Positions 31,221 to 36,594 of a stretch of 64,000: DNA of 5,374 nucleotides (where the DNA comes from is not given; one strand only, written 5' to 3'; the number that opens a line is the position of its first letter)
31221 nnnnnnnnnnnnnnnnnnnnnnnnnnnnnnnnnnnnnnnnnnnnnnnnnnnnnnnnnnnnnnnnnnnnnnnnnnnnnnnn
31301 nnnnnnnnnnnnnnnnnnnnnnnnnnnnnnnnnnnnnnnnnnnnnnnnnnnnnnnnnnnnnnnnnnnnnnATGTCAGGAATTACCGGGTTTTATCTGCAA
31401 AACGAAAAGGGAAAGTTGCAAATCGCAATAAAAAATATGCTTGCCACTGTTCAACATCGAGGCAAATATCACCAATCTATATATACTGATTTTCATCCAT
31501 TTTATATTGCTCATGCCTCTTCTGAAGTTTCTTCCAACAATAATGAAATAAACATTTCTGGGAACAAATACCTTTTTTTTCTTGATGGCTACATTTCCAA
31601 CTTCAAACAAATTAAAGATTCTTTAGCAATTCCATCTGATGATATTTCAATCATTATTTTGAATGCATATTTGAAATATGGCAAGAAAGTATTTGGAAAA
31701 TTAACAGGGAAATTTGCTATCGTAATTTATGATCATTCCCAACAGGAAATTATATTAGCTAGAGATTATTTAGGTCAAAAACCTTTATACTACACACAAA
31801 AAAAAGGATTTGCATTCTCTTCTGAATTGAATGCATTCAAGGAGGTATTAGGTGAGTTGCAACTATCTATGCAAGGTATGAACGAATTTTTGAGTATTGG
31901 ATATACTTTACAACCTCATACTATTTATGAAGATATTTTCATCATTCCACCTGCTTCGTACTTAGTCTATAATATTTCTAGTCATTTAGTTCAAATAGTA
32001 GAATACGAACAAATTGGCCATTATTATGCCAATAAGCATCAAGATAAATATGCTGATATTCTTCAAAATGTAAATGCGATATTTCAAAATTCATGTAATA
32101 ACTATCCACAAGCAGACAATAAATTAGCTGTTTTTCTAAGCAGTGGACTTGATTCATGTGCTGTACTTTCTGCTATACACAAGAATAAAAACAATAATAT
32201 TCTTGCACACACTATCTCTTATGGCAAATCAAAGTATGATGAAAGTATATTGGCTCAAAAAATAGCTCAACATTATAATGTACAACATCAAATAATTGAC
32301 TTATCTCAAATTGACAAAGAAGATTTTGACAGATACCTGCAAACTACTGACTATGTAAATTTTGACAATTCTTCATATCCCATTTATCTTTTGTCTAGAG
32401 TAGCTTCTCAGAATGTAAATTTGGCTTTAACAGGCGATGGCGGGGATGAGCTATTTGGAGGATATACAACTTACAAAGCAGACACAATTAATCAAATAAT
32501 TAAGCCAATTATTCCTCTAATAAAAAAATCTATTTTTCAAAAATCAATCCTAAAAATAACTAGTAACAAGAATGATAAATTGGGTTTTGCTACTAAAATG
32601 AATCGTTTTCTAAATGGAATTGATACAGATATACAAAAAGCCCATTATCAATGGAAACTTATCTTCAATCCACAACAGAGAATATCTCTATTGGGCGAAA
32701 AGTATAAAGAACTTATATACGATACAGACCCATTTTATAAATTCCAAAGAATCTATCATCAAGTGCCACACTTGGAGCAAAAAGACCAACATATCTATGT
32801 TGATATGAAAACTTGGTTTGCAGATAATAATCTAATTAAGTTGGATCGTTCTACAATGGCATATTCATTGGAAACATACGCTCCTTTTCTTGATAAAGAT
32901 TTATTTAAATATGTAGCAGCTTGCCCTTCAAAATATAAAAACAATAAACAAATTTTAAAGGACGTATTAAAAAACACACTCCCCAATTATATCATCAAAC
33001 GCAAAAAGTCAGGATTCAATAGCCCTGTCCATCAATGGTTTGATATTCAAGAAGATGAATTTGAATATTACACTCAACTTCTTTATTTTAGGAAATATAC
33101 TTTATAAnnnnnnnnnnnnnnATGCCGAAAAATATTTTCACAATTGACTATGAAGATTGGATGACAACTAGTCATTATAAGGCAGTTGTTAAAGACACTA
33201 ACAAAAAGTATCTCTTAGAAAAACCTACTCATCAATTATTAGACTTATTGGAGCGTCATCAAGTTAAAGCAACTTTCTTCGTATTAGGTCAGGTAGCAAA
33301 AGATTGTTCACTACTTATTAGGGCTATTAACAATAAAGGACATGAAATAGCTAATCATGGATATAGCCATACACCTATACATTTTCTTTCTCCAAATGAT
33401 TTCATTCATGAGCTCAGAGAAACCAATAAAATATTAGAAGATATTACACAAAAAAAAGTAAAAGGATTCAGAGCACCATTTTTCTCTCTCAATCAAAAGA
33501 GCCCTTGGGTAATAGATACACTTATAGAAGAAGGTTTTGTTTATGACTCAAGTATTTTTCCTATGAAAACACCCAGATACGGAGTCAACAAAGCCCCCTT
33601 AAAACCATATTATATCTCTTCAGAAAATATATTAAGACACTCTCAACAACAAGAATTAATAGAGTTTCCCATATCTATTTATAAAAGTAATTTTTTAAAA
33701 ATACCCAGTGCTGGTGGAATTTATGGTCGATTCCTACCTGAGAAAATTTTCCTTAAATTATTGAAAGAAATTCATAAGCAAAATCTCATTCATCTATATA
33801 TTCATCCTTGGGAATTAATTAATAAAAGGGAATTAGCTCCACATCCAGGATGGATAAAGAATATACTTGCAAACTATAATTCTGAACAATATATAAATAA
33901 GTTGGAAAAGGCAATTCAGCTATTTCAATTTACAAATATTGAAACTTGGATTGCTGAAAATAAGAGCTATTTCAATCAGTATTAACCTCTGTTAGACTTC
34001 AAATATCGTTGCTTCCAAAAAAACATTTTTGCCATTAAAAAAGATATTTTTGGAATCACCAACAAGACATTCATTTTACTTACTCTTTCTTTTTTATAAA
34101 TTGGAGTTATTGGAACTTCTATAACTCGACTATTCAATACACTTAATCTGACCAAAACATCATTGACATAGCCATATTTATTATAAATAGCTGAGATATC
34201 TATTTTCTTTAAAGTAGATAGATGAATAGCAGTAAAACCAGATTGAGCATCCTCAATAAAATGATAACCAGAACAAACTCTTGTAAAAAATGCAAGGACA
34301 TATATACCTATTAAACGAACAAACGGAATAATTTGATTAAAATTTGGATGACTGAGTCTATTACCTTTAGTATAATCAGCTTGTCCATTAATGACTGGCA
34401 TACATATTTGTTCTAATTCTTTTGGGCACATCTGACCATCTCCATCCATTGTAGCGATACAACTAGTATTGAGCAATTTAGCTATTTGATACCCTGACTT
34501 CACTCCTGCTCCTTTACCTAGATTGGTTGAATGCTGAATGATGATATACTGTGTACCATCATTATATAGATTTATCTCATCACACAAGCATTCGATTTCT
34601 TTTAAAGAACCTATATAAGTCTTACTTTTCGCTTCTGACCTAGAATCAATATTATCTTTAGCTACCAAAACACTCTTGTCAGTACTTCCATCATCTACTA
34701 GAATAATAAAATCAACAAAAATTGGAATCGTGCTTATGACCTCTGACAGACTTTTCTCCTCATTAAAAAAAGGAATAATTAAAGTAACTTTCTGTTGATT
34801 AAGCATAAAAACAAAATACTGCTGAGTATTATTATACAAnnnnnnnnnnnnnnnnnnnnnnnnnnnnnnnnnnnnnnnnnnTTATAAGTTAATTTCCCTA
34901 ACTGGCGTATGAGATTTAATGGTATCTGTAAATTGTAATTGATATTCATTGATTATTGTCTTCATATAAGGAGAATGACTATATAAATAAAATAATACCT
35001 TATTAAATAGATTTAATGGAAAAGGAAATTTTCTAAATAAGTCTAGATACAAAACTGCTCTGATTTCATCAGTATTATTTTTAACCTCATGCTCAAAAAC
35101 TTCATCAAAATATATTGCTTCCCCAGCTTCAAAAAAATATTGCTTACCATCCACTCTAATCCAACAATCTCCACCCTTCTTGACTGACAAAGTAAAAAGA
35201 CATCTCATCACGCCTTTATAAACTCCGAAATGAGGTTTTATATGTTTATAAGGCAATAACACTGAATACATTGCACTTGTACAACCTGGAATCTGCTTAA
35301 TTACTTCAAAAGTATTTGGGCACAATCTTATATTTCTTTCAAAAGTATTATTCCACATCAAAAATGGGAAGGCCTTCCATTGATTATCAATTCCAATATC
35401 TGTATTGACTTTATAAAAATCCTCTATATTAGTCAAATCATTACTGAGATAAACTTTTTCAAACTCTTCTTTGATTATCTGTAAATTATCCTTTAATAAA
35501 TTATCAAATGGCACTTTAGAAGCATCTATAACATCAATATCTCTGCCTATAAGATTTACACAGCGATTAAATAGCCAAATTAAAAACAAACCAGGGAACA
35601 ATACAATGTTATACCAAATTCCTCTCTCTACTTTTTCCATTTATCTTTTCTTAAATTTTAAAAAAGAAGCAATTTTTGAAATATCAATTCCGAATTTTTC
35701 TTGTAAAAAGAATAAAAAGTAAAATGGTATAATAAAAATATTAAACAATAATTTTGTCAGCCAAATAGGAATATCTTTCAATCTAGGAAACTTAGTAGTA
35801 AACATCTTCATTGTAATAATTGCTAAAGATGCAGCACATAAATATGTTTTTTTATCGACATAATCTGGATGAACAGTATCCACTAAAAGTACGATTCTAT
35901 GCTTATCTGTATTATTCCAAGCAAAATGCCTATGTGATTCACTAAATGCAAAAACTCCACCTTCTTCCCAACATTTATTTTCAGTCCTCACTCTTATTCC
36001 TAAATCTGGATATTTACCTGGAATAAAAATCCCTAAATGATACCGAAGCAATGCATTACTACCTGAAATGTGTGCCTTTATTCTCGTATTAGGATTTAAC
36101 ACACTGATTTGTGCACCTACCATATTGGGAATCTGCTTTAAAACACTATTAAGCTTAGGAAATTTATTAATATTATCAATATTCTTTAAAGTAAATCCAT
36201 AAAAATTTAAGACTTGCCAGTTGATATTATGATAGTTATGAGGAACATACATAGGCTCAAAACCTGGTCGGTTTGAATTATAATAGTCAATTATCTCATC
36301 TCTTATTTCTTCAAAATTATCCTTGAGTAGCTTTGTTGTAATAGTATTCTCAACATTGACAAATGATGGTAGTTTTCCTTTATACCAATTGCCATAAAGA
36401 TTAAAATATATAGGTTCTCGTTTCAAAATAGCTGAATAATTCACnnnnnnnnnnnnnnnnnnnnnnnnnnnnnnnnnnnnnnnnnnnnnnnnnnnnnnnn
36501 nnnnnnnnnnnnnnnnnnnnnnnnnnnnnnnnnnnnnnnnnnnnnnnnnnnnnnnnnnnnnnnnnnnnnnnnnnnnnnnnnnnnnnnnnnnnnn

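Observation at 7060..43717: Four DPM1/ArnC-like GT2s paired with five GT-C-like membrane proteins and no polymerase or flippase: a periplasmic lipid-phosphate-sugar relay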

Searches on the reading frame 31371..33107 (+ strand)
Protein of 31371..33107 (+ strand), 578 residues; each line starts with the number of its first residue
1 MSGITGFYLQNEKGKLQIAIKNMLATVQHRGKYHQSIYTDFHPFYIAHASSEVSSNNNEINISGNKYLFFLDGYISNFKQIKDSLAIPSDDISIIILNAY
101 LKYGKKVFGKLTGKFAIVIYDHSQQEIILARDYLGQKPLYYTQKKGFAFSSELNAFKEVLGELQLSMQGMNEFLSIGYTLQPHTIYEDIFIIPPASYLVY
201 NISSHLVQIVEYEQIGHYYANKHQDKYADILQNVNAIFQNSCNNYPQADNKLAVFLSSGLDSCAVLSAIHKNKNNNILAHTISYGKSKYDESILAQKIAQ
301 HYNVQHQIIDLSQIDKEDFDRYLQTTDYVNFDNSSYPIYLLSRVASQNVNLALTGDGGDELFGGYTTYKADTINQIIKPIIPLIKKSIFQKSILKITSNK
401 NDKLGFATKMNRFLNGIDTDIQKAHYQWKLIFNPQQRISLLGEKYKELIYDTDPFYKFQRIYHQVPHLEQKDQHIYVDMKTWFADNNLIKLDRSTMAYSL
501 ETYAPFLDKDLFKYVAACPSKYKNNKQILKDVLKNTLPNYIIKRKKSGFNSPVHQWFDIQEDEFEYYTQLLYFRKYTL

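Call 5: search_protein_families(library=pfam, proteins=[window:31371-33107:+], max_evalue=0.01)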
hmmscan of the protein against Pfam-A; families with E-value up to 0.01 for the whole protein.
window:31371-33107:+ (578 aa): 6 families
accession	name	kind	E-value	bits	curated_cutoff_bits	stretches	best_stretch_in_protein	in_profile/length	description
PF00733.27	Asn_synthase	-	6.2e-56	191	21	1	235-558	3-297/354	Asparagine synthase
PF13537.11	GATase_7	-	3.3e-19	69.5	25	1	64-157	21-122/123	Glutamine amidotransferase domain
PF13522.11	GATase_6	-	1.6e-14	54.5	27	1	46-152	14-130/130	Glutamine amidotransferase domain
PF06508.19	QueC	-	5.8e-07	29.7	22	1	254-315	4-64/210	Queuosine biosynthesis protein QueC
PF12481.13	DUF3700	-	0.00015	21.8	27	1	105-142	123-160/228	Aluminium induced protein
PF16854.11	VPS53_C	-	0.0055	17.7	24.7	0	391-461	12-83/89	Vacuolar protein sorting-associated protein 53 C-terminus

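Call 102: search_protein_families(library=ncbifam, proteins=[window:31371-33107:+], max_evalue=0.00001)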
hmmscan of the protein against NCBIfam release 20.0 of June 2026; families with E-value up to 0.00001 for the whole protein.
window:31371-33107:+ (578 aa): 8 families
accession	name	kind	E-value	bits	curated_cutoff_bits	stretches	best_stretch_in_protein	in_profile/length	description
TIGR03108.1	eps_aminotran_1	hypoth_equivalog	1.6e-80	271.5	816.9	1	1-557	1-569/628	XrtA/PEP-CTERM system amidotransferase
TIGR01536.1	asn_synth_AEB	equivalog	3.6e-76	257.2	267.1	1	3-549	2-517/517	asparagine synthase (glutamine-hydrolyzing)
TIGR03104.1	trio_amidotrans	equivalog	4.5e-49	167.2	570.1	2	3-369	3-384/589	N-acetylglutaminylglutamine amidotransferase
NF006949.0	PRK09431.1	equivalog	5.5e-45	153.9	499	3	1-164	1-173/554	asparagine synthase B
NF033535.1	lass_lactam_cya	exception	6.3e-41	140.7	525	1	1-361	1-375/668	lasso peptide isopeptide bond-forming cyclase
NF033561.1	macrolact_Ik_Al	subfamily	7.7e-07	28.1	300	1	111-371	79-340/561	albusnodin/ikarugamycin family macrolactam cyclase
TIGR00364.1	TIGR00364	equivalog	1e-06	28.4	150.3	1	254-316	3-64/201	7-cyano-7-deazaguanine synthase QueC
NF010587.0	PRK13980.1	equivalog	4.4e-06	26.1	255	1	248-390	29-173/267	NAD+ synthase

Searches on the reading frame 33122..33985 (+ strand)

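Call 5: search_protein_families(library=pfam, proteins=[window:33122-33985:+], max_evalue=0.01)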
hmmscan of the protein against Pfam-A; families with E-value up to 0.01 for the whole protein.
window:33122-33985:+ (287 aa): 4 families
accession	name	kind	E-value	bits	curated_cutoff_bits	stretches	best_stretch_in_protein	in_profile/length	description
PF01522.26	Polysacc_deac_1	-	8.6e-24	84.3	23.1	1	35-127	20-112/124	Polysaccharide deacetylase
PF11959.13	DUF3473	-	1e-20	74.4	29.6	1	143-277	1-129/130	Domain of unknown function (DUF3473)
PF10096.14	DUF2334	-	0.0027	17.8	26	1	65-229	58-188/203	Uncharacterized protein conserved in bacteria (DUF2334)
PF22537.1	WbmS-like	-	0.0068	16.8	27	0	38-172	15-132/186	Polysaccharide deacetylase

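Call 102: search_protein_families(library=ncbifam, proteins=[window:33122-33985:+], max_evalue=0.00001)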
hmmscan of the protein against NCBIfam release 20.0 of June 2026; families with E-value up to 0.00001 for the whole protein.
window:33122-33985:+ (287 aa): 9 families
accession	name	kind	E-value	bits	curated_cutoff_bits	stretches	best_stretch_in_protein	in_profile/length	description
TIGR03006.1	pepcterm_polyde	equivalog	3.1e-62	210.2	276.2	1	4-274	1-268/272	XrtA system polysaccharide deacetylase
TIGR02764.1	spore_ybaN_pdaB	equivalog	3.2e-19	69.5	237.4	1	33-127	18-112/191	polysaccharide deacetylase family sporulation protein PdaB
TIGR02873.1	spore_ylxY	hypoth_equivalog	6.3e-18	65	391.5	1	37-126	101-190/268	probable sporulation protein, polysaccharide deacetylase family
TIGR04243.1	nodulat_NodB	equivalog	1.7e-16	60.3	240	1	36-122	17-104/197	chitooligosaccharide deacetylase NodB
NF045821.1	PgAcgDacpgdA1_Bac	equivalog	6.1e-16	58.1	400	1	36-126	103-193/282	peptidoglycan-N-acetylglucosamine deacetylase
TIGR02884.1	spore_pdaA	equivalog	1e-14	54.8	298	1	36-120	52-137/224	delta-lactam-biosynthetic de-N-acetylase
NF045822.1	PgAcgDacpgdA2_Bac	equivalog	4.9e-12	45.7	400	1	35-145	83-194/274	peptidoglycan-N-acetylglucosamine deacetylase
NF045820.1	PgAcgDacpgdA_Strep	equivalog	7.5e-12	44.8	800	1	24-123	271-370/463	peptidoglycan-N-acetylglucosamine deacetylase PgdA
TIGR03212.1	uraD_N-term-dom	equivalog_domain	6.6e-06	25.4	424.6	1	39-156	82-195/297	allantoinase PuuE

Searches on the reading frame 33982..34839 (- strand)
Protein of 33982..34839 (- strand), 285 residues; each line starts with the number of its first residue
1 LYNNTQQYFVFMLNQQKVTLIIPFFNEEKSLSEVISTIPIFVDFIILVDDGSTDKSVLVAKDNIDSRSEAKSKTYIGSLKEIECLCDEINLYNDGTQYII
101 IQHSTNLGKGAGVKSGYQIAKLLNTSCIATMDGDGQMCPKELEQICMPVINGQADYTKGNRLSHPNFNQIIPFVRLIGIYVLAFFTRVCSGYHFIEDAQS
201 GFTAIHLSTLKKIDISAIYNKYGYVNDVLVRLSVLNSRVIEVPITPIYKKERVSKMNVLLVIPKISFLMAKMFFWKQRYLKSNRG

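Call 5: search_protein_families(library=pfam, proteins=[window:33982-34839:-], max_evalue=0.01)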
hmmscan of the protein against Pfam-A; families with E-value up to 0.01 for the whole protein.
window:33982-34839:- (285 aa): 1 family
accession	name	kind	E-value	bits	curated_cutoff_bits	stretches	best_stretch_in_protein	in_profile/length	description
PF00535.33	Glycos_transf_2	-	3.3e-13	50.4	23.3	2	20-64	2-49/168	Glycosyl transferase family 2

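Call 7: search_protein_families(library=ncbifam, proteins=[window:33982-34839:-], max_evalue=0.1)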
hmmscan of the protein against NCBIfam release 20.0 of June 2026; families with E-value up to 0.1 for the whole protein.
window:33982-34839:- (285 aa): 8 families
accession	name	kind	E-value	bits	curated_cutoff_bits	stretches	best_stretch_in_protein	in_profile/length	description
NF058614.1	PPMAGASynPpgS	equivalog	9.6e-16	57.9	370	2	99-260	50-210/226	polyprenyl-phospho-N-acetylgalactosaminyl synthase PpgS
TIGR04182.1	glyco_TIGR04182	equivalog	1.5e-14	54.1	325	1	105-248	56-192/293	S-layer glycoprotein N-glycosyltransferase AglJ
NF047588.1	GlcsyltransPgfSStrep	equivalog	2e-06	27.2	500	1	17-147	2-108/308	glycosyltransferase PgfS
TIGR03937.1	PgaC_IcaA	equivalog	1.3e-05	24.4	422.3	1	14-57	43-89/407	poly-beta-1,6-N-acetyl-D-glucosamine synthase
NF007482.0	PRK10073.1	equivalog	0.0001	21.4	423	1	14-62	4-55/334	glycosyltransferase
NF007986.1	PRK10714.1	equivalog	0.00025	20.2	529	1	16-62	6-58/316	undecaprenyl-phosphate 4-deoxy-4-formamido-L-arabinose transferase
TIGR04283.1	glyco_like_mftF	equivalog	0.00055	19.6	182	1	19-63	2-49/221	TIGR04283 family arsenosugar biosynthesis glycosyltransferase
NF010496.0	PRK13915.1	equivalog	0.00087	18.5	262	1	13-62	28-83/307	glucosyl-3-phosphoglycerate synthase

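Call 19: search_solved_structures(query=window:33982-34839:-, max_evalue=0.001)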
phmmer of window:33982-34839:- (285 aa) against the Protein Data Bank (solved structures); distinct sequences matched with E-value up to 0.001: 1.
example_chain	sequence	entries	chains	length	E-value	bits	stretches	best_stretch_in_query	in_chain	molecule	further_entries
5mlz_A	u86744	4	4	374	0.00023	23.7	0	124-256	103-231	Dolichol monophosphate mannose synthase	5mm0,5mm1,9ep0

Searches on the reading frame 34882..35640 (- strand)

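Call 5: search_protein_families(library=pfam, proteins=[window:34882-35640:-], max_evalue=0.01)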
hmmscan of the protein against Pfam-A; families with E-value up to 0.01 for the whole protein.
window:34882-35640:- (252 aa): 3 families
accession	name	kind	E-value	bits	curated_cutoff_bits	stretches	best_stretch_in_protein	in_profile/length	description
PF05118.21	Asp_Arg_Hydrox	-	1.9e-35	122.5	22.6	1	51-203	2-156/157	Aspartyl/Asparaginyl beta-hydroxylase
PF07883.17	Cupin_2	-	4.9e-05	23.4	27.2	1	160-197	31-66/70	Cupin domain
PF18513.6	Pro_sub2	-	0.0035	18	25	0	221-244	15-38/88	Prodomain subtilisin 2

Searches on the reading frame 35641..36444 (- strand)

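Call 5: search_protein_families(library=pfam, proteins=[window:35641-36444:-], max_evalue=0.01)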
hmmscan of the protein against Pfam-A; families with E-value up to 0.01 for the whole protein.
window:35641-36444:- (267 aa): 2 families
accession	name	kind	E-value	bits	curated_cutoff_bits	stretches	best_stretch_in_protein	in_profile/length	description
PF05118.21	Asp_Arg_Hydrox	-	3.2e-34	118.5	22.6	1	42-193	2-157/157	Aspartyl/Asparaginyl beta-hydroxylase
PF00190.28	Cupin_1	-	0.00069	19.7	22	0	145-192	75-117/151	Cupin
